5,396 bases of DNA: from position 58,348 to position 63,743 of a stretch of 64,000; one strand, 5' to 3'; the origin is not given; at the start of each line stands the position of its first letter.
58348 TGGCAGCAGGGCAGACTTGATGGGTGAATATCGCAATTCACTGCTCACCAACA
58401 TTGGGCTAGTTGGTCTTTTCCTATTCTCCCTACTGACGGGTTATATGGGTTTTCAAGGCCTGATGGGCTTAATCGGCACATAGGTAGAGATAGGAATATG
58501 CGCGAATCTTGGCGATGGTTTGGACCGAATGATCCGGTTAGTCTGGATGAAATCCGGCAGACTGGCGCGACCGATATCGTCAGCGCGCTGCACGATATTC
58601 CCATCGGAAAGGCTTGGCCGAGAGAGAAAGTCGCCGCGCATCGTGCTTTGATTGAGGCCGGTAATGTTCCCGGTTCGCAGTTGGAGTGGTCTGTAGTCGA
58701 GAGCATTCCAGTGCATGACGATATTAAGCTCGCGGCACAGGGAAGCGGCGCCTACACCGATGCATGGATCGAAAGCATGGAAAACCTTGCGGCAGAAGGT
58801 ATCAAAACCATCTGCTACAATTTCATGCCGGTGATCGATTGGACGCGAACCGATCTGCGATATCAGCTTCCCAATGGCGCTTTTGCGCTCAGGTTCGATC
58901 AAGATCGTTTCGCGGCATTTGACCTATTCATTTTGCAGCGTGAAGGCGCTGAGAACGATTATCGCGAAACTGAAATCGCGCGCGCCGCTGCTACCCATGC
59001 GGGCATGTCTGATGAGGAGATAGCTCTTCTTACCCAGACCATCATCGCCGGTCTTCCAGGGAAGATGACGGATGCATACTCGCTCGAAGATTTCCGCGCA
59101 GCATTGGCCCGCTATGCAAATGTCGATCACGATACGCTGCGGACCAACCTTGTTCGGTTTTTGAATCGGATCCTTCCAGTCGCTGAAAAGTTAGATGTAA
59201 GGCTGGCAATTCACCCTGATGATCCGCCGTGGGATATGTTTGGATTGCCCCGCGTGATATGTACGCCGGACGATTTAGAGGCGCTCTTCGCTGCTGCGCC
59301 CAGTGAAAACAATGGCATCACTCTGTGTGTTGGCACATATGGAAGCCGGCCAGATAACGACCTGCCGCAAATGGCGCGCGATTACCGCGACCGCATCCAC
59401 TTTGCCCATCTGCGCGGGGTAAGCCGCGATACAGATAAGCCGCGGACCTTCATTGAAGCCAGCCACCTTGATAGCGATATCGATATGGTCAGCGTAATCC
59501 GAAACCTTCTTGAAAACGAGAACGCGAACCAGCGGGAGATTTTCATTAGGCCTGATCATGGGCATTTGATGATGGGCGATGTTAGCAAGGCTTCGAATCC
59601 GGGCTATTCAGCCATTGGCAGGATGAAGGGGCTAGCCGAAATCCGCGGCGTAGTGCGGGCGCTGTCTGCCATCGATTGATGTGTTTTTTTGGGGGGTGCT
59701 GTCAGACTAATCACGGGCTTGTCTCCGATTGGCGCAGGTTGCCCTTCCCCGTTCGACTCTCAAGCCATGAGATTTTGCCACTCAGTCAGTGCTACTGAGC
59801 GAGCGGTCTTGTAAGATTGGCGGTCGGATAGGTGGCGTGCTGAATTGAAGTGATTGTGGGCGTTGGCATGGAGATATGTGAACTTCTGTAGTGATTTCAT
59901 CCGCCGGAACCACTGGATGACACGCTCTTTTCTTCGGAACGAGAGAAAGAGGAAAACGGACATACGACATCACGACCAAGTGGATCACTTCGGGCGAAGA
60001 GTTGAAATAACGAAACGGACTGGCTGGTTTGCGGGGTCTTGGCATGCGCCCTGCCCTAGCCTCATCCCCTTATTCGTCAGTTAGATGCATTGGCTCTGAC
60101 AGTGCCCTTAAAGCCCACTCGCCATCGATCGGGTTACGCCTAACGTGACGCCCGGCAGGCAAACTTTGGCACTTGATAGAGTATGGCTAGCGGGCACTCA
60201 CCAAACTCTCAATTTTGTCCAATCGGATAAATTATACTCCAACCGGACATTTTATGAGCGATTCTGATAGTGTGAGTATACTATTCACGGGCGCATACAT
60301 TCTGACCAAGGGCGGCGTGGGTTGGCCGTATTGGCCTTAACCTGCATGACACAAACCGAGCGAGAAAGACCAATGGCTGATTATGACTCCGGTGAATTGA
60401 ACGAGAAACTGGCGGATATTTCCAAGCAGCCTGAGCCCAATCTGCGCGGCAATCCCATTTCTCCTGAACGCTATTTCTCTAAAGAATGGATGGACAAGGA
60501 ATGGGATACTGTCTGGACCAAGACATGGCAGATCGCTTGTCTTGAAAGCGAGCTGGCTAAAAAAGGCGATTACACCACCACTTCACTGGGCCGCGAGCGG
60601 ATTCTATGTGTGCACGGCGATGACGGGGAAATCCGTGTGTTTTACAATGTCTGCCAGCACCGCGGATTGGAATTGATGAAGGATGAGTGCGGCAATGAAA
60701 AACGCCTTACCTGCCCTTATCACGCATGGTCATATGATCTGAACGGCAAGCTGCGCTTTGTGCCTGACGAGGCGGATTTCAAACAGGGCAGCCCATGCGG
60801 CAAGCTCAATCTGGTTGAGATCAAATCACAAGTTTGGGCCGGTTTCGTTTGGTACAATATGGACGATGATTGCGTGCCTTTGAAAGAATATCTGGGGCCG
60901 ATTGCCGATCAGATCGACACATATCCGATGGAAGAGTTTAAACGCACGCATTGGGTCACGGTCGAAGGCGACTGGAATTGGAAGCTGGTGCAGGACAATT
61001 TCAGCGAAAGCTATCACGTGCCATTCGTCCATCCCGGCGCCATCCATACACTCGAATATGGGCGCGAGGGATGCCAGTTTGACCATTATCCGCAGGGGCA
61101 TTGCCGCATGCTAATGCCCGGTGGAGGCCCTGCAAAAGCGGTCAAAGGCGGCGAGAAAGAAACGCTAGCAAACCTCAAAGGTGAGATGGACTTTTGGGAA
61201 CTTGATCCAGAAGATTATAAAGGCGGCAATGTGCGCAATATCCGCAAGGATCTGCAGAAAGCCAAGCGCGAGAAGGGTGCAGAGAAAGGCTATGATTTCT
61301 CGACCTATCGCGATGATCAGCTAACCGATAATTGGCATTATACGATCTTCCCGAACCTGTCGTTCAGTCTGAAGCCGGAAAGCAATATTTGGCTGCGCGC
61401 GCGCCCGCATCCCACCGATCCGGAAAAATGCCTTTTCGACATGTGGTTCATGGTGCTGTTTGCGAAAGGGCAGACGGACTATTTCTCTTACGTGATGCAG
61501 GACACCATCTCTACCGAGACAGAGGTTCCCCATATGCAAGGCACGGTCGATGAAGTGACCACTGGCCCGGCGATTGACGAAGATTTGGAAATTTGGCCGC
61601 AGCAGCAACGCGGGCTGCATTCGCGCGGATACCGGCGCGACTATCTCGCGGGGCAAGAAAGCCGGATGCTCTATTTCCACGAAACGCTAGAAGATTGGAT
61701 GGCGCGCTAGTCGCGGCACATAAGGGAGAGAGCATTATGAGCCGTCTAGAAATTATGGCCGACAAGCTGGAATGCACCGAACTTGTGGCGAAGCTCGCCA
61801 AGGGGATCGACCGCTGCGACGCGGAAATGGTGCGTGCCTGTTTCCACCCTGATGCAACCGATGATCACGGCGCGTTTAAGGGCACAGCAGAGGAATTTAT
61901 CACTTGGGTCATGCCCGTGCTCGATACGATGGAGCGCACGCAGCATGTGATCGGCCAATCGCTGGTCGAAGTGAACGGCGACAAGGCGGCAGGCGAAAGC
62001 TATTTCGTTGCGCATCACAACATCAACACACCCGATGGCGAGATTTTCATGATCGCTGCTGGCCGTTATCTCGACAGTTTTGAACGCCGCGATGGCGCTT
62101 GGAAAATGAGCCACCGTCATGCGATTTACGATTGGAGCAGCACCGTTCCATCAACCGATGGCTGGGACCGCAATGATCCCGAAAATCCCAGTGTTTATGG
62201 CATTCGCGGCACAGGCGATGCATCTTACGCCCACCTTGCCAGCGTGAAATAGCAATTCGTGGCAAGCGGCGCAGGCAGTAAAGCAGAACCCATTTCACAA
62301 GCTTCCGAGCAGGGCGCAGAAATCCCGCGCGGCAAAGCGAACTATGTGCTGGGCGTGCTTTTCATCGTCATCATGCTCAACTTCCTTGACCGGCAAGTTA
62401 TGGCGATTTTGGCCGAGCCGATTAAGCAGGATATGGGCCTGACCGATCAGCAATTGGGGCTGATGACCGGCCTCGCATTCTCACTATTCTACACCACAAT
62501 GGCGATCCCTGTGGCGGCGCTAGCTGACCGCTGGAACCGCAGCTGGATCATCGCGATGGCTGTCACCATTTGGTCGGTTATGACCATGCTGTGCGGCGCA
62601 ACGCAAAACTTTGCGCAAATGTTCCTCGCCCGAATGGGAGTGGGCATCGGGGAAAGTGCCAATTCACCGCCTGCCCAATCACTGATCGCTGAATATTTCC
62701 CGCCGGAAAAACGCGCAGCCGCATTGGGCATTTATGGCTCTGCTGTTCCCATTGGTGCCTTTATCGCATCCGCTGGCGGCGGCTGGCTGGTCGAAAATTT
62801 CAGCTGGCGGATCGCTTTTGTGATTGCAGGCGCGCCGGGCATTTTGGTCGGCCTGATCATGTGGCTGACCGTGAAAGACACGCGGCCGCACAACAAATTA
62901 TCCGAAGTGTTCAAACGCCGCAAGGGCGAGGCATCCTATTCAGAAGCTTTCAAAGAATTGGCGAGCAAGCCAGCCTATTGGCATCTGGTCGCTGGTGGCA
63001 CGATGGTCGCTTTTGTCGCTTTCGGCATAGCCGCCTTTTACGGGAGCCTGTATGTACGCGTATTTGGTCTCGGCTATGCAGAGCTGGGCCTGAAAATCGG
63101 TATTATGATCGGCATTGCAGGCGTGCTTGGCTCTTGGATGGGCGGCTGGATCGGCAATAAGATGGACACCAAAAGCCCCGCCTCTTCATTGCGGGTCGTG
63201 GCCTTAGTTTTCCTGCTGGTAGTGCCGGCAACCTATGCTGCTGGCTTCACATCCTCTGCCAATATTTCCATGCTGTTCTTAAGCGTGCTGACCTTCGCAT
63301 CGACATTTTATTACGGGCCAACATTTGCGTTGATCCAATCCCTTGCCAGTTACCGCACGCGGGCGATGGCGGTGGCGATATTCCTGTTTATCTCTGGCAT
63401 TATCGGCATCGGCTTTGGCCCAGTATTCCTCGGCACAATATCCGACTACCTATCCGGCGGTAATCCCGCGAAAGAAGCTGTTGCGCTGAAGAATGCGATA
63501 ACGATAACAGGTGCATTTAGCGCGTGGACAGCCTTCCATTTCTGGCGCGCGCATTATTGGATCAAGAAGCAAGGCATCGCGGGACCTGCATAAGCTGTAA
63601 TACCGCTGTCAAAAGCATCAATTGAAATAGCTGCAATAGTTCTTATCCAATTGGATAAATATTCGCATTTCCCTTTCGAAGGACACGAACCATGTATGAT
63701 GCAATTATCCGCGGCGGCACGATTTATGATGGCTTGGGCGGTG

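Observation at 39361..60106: Complete alginate-utilisation locus (19.8 kb) bracketed by two near-identical decayed IS6 copies in direct orientation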

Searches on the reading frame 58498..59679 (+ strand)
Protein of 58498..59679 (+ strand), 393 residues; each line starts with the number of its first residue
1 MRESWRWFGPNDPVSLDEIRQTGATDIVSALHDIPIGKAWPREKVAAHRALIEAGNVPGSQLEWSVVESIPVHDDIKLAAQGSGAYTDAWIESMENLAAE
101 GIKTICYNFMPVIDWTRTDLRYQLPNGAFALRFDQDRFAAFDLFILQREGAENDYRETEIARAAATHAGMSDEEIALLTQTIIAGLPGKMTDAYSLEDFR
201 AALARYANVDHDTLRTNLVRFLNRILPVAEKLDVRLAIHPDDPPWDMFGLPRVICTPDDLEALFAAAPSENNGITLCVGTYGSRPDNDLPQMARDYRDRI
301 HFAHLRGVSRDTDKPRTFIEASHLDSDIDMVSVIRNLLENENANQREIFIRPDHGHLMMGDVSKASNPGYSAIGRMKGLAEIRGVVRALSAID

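Call 10: search_protein_families(library=pfam, proteins=[window:58498-59679:+])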
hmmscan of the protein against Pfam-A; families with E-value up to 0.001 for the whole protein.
window:58498-59679:+ (393 aa): 2 families
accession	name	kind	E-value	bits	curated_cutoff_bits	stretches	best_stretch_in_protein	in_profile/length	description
PF03786.19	UxuA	-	1.3e-115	386.4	23.7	1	1-390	1-351/352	D-mannonate dehydratase (UxuA)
PF01261.30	AP_endonuc_2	-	1.2e-05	25.6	31.1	1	207-337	93-216/249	Xylose isomerase-like TIM barrel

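Call 27: find_encoding_contigs(protein=window:58498-59679:+, flank=10000, max_places=10)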
Protein window:58498-59679:+ (393 aa): 2 contigs read that carry it; 1 place shown.
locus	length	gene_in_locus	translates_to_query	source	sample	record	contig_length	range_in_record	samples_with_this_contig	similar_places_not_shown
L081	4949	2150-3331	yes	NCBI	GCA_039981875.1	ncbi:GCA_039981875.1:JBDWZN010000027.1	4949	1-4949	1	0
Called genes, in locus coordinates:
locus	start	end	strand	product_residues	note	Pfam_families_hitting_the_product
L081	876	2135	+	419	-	PF01566:Nramp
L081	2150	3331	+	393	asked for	PF03786:UxuA, PF01261:AP_endonuc_2 (weak)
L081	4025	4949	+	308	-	PF00355:Rieske, PF00848:Ring_hydroxyl_A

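Call 76: search_protein_families(library=ncbifam, proteins=[window:58498-59679:+], max_evalue=1e-10)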
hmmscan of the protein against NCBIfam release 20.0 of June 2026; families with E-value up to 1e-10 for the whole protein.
window:58498-59679:+ (393 aa): 2 families
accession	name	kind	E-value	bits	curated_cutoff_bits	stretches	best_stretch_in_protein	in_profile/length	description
NF003027.0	PRK03906.1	subfamily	5.8e-157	522.5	191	1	1-391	1-379/385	mannonate dehydratase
TIGR00695.1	uxuA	equivalog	3.3e-142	474.2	199.55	1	1-391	1-389/394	mannonate dehydratase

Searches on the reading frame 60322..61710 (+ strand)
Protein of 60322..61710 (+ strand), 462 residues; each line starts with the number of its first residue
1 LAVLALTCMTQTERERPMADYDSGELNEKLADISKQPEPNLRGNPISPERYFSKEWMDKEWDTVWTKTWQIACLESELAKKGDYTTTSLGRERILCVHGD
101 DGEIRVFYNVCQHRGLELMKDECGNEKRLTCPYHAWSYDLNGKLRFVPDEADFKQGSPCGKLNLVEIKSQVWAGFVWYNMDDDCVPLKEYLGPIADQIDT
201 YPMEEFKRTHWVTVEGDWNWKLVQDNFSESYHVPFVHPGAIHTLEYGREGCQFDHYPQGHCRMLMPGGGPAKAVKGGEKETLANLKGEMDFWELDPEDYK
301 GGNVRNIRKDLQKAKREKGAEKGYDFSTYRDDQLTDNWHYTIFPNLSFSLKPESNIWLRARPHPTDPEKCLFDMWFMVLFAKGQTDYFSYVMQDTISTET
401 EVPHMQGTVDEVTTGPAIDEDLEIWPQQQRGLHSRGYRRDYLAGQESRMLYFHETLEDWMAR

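Call 10: search_protein_families(library=pfam, proteins=[window:60322-61710:+])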
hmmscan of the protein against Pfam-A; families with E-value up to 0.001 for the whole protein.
window:60322-61710:+ (462 aa): 2 families
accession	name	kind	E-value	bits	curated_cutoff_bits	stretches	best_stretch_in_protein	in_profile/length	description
PF00848.25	Ring_hydroxyl_A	-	3.8e-33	115.6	24.9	1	203-461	1-207/208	Ring hydroxylating alpha subunit (catalytic domain)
PF00355.32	Rieske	-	1.6e-19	70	20.3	1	68-153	1-84/88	Rieske [2Fe-2S] domain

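Call 38: find_homologous_proteins(query=window:60322-61710:+)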
Query window:60322-61710:+ (462 aa): 1463 proteins with E <= 0.001 among 3781 candidates; the best 120 are listed.
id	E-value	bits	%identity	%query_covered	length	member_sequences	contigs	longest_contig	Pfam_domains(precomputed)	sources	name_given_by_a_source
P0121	2.6e-288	975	89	96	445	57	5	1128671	PF00355.33,PF00848.26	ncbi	ncbi:MAG: aromatic ring-hydroxylating dioxygenase subunit alpha [Erythrobacter sp.]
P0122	4.4e-272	921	84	96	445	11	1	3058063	PF00355.33,PF00848.26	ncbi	-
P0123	9.2e-270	913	84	96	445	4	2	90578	PF00355.33,PF00848.26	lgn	-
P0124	9.0e-267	904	83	96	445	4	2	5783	PF00355.33,PF00848.26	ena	-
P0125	2.7e-251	853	78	96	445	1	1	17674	PF00355.33,PF00848.26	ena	-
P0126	8.0e-243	825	73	96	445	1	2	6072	PF00355.33,PF00848.26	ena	-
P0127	9.8e-243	824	74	96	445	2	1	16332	PF00355.33,PF00848.26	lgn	-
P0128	1.7e-242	824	74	96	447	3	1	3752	PF00355.33,PF00848.26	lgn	-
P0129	4.0e-242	822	73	96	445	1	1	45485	PF00355.33,PF00848.26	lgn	-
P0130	1.3e-240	817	73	96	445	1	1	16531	PF00355.33,PF00848.26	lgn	-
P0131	4.2e-238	809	71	96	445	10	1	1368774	PF00355.33,PF00848.26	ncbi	-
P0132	3.2e-234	796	73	96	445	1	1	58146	PF00355.33,PF00848.26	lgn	-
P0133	1.0e-233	795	71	96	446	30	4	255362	PF00355.33,PF00848.26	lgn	-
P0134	6.5e-233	792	71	96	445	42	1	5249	PF00355.33,PF00848.26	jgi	-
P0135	3.8e-232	789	71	96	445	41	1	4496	PF00355.33,PF00848.26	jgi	jgi:phenylpropionate dioxygenase-like ring-hydroxylating dioxygenase large terminal subunit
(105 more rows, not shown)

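Call 39: find_encoding_contigs(protein=P0121, flank=10000, max_places=5)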
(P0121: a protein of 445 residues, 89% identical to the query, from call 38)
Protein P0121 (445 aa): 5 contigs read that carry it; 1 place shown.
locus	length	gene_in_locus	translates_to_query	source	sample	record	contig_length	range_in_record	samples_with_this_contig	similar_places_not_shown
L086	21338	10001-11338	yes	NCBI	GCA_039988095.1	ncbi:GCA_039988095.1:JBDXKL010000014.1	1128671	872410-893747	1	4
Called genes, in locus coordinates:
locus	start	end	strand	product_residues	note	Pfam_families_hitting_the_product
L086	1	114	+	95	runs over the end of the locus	-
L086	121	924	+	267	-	PF00813:FliP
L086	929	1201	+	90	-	PF01313:Bac_export_3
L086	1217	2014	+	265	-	PF01311:Bac_export_1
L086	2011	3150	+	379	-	PF01312:Bac_export_2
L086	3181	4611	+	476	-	PF02465:FliD_N, PF07195:FliD_C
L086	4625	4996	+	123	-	-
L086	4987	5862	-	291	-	PF12146:Hydrolase_4, PF00561:Abhydrolase_1, PF12697:Abhydrolase_6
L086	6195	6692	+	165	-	PF01613:Flavin_Reduct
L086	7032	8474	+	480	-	PF00171:Aldedh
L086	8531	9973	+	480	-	PF03055:RPE65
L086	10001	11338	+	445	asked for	PF00355:Rieske, PF00848:Ring_hydroxyl_A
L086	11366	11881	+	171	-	PF13577:SnoaL_4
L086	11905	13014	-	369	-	PF08240:ADH_N, PF00107:ADH_zinc_N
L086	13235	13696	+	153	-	PF13404:HTH_AsnC-type, PF13412:HTH_24, PF01037:AsnC_trans_reg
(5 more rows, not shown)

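Call 40: find_encoding_contigs(protein=P0122, flank=10000, max_places=3)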
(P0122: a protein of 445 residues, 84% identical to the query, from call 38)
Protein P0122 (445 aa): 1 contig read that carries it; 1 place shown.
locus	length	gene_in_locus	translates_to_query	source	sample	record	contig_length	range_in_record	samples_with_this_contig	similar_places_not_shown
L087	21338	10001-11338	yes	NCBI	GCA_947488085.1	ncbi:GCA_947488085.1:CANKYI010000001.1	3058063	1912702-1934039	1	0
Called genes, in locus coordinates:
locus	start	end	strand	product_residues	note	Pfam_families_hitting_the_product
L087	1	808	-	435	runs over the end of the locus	PF04235:DUF418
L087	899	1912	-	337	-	PF08238:Sel1 (weak), PF05036:SPOR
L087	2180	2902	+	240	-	PF01656:CbiA, PF02374:ArsA_ATPase (weak), PF07015:VirC1 (weak), PF09140:MipZ (faint), PF10609:ParA (faint), PF13614:AAA_31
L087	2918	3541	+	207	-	-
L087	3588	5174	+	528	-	PF05036:SPOR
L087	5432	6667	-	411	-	PF12890:DHOase, PF01979:Amidohydro_1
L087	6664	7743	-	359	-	PF02729:OTCace_N, PF00185:OTCace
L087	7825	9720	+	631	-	PF25145:NfeD1b_N (faint), PF01343:Peptidase_S49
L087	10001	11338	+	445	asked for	PF00355:Rieske, PF00848:Ring_hydroxyl_A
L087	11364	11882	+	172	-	PF13577:SnoaL_4, PF12680:SnoaL_2 (weak)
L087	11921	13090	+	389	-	PF02515:CoA_transf_3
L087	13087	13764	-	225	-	PF00440:TetR_N (weak), PF13305:TetR_C_33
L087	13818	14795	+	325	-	PF08545:ACP_syn_III, PF08541:ACP_syn_III_C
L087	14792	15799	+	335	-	PF00106:adh_short (weak), PF01073:3Beta_HSD, PF01370:Epimerase, PF04321:RmlD_sub_bind, PF05368:NmrA, PF13460:NAD_binding_10, PF16363:GDP_Man_Dehyd, PF07993:NAD_binding_4, +1 more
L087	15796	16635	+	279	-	PF00753:Lactamase_B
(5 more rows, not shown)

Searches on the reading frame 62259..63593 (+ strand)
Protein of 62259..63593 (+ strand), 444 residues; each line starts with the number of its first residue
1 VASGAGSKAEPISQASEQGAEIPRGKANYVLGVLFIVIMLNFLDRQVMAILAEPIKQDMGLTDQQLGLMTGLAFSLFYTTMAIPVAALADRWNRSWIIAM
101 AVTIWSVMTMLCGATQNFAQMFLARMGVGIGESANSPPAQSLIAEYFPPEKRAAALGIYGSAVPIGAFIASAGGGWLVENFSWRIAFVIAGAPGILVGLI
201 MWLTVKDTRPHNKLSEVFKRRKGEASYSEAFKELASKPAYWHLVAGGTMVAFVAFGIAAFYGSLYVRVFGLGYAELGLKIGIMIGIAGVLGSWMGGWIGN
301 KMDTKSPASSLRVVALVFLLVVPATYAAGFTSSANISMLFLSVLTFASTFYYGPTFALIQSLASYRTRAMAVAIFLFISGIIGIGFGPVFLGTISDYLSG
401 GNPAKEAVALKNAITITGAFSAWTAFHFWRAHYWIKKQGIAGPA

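Call 10: search_protein_families(library=pfam, proteins=[window:62259-63593:+])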
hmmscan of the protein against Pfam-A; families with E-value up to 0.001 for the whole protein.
window:62259-63593:+ (444 aa): 3 families
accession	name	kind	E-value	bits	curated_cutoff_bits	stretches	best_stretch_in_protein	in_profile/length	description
PF07690.21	MFS_1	-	3.7e-52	177.8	33.4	1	34-388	1-347/347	Major Facilitator Superfamily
PF00083.30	Sugar_tr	-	8.3e-10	38.6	22.3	1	73-208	54-194/452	Sugar (and other) transporter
PF03137.26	OATP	-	1.1e-06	27.7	25.8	1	120-318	135-373/545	Organic Anion Transporter Polypeptide (OATP) family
